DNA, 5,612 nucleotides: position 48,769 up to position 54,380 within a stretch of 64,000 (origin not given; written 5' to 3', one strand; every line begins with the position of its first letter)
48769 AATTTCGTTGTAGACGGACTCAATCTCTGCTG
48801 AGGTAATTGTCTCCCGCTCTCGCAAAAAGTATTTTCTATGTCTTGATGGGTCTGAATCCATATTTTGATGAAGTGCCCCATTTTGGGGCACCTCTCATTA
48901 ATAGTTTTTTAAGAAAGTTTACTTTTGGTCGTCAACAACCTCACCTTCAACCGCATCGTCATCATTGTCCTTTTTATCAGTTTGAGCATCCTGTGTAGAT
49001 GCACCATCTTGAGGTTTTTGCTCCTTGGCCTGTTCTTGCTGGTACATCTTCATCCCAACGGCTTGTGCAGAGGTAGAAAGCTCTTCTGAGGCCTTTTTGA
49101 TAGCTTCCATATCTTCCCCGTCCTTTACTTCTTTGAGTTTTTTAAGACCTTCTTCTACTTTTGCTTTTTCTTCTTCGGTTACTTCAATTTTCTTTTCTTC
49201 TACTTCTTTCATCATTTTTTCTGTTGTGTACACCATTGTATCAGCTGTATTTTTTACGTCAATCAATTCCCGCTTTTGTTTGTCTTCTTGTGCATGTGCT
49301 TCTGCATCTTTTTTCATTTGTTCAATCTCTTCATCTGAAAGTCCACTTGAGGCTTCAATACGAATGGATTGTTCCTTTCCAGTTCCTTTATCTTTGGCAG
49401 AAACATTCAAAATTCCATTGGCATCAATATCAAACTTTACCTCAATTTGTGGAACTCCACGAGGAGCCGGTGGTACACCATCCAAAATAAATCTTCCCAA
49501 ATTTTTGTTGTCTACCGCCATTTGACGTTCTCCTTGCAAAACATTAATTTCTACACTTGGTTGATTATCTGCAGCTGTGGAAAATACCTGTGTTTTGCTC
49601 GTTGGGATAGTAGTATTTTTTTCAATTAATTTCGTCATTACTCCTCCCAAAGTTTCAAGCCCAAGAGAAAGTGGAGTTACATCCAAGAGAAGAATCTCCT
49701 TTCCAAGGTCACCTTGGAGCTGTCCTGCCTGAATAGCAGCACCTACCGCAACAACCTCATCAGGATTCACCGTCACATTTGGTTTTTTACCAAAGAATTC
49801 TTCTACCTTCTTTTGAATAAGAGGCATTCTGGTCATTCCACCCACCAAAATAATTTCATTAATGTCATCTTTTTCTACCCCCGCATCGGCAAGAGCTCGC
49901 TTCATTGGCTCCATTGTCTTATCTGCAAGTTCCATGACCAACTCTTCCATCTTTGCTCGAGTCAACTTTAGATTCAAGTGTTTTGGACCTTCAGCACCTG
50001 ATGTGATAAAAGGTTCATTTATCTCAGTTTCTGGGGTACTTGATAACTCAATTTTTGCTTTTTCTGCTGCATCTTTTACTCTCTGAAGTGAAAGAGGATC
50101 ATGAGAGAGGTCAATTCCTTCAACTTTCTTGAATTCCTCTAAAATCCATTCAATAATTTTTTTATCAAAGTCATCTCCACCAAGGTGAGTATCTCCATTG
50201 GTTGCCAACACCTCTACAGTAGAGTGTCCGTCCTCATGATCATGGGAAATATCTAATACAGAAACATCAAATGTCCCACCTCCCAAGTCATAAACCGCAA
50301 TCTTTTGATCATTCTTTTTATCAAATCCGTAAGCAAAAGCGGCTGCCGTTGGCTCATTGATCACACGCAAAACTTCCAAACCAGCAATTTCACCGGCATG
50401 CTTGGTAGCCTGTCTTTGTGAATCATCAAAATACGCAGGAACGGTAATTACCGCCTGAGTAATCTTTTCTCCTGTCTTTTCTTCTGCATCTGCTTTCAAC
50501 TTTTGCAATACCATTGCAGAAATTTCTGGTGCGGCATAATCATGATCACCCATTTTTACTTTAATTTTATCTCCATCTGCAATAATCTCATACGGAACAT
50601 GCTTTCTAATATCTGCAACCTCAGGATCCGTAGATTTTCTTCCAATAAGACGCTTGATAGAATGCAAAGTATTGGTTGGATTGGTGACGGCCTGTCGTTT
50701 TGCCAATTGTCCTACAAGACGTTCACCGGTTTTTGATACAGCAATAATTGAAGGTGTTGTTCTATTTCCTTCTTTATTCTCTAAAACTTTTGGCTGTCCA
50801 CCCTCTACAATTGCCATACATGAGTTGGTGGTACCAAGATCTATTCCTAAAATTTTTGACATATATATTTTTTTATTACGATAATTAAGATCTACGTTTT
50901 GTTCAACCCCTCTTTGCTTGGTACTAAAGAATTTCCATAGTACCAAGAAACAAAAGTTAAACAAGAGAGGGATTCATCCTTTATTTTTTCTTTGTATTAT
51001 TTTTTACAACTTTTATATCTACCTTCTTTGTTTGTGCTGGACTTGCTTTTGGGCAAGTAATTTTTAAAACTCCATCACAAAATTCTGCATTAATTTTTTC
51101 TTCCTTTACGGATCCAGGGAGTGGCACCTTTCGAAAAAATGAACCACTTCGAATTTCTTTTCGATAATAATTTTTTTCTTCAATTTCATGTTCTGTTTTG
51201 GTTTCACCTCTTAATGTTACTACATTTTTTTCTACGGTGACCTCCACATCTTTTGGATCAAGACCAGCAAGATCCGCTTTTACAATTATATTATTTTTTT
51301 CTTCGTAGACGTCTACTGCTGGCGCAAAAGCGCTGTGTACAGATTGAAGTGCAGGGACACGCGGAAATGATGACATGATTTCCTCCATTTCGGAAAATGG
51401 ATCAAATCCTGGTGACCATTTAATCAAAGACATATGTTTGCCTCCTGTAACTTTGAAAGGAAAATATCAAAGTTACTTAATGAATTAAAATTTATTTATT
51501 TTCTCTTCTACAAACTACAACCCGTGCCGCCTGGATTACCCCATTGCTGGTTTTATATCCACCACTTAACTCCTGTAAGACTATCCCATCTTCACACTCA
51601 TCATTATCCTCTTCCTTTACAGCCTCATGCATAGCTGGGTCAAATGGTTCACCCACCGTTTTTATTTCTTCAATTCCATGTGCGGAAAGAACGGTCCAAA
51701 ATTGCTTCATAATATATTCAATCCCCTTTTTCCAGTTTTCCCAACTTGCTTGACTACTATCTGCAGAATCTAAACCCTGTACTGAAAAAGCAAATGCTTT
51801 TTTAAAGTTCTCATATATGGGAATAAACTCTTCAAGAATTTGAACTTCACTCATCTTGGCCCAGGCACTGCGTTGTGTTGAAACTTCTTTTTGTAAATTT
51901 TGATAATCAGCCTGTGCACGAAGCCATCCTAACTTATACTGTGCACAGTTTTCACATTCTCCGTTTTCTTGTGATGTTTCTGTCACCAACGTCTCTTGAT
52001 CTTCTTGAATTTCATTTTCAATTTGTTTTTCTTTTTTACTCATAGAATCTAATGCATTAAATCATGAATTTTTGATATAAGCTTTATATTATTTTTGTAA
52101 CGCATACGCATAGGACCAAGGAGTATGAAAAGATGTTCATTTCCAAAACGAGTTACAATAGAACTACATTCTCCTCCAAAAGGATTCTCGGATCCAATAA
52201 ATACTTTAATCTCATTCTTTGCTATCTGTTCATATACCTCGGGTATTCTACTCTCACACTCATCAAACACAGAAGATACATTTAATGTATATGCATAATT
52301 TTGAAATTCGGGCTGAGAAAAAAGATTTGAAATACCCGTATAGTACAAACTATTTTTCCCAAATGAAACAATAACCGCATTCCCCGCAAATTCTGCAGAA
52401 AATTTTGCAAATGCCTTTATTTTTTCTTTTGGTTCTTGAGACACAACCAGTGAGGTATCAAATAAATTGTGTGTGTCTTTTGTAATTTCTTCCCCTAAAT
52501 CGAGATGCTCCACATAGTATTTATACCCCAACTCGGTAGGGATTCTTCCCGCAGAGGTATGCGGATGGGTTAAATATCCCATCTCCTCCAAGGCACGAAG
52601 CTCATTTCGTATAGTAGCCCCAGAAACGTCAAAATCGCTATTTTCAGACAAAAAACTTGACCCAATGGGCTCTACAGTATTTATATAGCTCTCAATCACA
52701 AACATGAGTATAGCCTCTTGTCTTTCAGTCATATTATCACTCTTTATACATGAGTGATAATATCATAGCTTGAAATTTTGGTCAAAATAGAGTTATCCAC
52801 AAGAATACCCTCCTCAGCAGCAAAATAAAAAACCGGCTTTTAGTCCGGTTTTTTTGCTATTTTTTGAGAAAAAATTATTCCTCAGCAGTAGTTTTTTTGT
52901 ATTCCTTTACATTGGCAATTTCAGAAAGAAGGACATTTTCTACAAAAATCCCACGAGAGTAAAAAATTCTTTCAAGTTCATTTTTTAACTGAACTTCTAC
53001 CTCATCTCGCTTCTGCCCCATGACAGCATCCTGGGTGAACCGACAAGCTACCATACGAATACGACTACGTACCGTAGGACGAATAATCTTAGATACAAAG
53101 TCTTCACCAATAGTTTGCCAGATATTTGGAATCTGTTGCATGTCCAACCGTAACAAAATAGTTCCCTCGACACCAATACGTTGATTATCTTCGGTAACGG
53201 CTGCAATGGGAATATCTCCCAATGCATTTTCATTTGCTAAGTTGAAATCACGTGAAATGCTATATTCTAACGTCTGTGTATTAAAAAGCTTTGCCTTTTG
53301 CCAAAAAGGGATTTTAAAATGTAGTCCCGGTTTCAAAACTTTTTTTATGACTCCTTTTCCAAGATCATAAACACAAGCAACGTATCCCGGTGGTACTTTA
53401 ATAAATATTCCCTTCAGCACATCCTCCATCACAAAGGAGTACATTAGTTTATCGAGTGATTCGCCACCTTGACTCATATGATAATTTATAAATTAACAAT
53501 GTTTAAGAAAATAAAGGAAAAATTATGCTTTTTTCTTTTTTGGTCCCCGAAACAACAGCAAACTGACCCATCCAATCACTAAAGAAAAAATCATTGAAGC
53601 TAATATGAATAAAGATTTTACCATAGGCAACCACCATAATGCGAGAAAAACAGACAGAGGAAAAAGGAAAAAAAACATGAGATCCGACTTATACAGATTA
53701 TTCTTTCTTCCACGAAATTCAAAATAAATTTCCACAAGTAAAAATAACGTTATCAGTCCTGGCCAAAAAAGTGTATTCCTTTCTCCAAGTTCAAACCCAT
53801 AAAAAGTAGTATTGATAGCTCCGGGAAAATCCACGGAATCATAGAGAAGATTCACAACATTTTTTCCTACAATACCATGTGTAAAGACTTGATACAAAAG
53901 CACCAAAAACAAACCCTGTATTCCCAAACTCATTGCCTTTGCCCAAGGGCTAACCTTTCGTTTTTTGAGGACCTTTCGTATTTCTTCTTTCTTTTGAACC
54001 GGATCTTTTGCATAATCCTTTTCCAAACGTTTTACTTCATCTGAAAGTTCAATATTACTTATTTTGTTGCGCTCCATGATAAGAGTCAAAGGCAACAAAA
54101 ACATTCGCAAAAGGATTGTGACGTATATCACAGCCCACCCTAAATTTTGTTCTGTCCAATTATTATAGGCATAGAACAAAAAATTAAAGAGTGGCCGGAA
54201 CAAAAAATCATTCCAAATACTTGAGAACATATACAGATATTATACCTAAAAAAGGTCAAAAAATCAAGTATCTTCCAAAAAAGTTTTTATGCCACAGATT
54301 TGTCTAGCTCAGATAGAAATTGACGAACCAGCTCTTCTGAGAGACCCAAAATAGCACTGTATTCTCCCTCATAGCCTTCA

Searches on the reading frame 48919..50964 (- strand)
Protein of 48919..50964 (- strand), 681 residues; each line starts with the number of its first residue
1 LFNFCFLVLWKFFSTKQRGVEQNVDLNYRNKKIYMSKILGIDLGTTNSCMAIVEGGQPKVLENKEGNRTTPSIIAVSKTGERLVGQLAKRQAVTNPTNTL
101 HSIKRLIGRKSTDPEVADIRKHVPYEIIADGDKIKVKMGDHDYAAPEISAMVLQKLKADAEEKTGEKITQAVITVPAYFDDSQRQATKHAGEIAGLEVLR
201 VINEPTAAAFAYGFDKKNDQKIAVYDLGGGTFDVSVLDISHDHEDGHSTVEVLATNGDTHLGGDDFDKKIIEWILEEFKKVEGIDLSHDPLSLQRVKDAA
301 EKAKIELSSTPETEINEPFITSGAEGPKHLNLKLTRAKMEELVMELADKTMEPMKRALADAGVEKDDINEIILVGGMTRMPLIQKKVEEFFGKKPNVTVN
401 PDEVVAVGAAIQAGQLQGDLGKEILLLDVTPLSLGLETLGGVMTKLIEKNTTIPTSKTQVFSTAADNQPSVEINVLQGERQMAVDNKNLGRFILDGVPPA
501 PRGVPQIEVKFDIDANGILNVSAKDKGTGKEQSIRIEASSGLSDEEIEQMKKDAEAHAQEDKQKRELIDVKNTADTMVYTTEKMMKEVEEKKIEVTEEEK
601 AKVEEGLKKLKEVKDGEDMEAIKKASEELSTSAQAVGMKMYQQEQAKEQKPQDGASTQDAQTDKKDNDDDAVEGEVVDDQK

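Call 15: search_protein_families(library=pfam, proteins=[window:48919-50964:-], max_evalue=0.001)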
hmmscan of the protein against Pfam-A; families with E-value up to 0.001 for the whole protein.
window:48919-50964:- (681 aa): 3 families
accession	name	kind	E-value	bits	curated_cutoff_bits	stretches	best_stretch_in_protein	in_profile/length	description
PF00012.26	HSP70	-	6.7e-248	824.2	20.6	1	38-642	1-599/599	Hsp70 protein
PF06723.19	MreB_Mbl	-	7.2e-15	55.1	27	1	148-412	73-318/327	MreB/Mbl protein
PF02782.22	FGGY_C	-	0.00069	19.9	27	0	337-413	126-194/198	FGGY family of carbohydrate kinases, C-terminal domain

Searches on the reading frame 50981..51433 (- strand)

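Call 44: search_protein_families(library=pfam, proteins=[window:50981-51433:-], max_evalue=0.001)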
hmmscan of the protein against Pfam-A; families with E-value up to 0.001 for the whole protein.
window:50981-51433:- (150 aa): 3 families
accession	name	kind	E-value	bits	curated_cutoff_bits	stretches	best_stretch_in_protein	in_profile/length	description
PF00011.27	HSP20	-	1.6e-22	80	20.8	1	42-140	2-101/102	Hsp20/alpha crystallin family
PF17886.7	ArsA_HSP20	-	1.3e-05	25.1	22.5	1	47-126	2-62/63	HSP20-like domain found in ArsA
PF04972.22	BON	-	0.0005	20.7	27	0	56-85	17-46/69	BON domain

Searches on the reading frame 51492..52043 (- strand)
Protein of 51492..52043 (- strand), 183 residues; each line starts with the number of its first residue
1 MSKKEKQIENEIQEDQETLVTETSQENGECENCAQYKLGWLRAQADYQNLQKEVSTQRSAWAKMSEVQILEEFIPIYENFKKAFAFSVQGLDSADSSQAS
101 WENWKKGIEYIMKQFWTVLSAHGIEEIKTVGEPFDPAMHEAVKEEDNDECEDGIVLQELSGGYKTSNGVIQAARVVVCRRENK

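Call 44: search_protein_families(library=pfam, proteins=[window:51492-52043:-], max_evalue=0.001)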
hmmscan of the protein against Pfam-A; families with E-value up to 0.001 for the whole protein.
window:51492-52043:- (183 aa): 1 family
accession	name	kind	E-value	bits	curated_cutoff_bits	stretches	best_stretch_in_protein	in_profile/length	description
PF01025.24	GrpE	-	4.7e-33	114.6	25.8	1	11-178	8-164/165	GrpE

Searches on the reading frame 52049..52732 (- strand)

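Call 44: search_protein_families(library=pfam, proteins=[window:52049-52732:-], max_evalue=0.001)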
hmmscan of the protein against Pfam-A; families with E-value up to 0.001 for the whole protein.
window:52049-52732:- (227 aa): 2 families
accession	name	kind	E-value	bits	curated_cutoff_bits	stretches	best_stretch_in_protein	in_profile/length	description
PF01628.27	HrcA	-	8e-12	46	22.2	1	99-215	96-214/215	HrcA protein C terminal domain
PF08461.16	HTH_12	-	0.00081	19.7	21.4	0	31-70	25-63/66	Ribonuclease R winged-helix domain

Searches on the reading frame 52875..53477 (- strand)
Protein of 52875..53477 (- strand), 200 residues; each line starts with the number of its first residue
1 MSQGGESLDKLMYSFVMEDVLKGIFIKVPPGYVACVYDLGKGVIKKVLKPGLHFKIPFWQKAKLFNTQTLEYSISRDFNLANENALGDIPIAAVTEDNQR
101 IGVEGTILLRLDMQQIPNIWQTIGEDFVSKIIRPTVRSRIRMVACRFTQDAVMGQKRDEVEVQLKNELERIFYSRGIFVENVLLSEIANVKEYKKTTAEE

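Call 44: search_protein_families(library=pfam, proteins=[window:52875-53477:-], max_evalue=0.001)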
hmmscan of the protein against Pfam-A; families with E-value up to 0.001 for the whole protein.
window:52875-53477:- (200 aa): 1 family
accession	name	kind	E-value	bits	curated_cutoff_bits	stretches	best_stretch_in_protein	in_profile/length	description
PF01145.31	Band_7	-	2.1e-24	86.9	23.6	1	27-195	2-153/176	SPFH domain / Band 7 family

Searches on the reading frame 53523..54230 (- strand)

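Call 44: search_protein_families(library=pfam, proteins=[window:53523-54230:-], max_evalue=0.001)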
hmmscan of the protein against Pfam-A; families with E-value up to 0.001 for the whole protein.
window:53523-54230:- (235 aa): 1 family
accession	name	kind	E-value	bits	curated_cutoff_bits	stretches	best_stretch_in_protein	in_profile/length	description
PF02096.25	60KD_IMP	-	6.1e-17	62.5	35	1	31-222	2-160/163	60Kd inner membrane protein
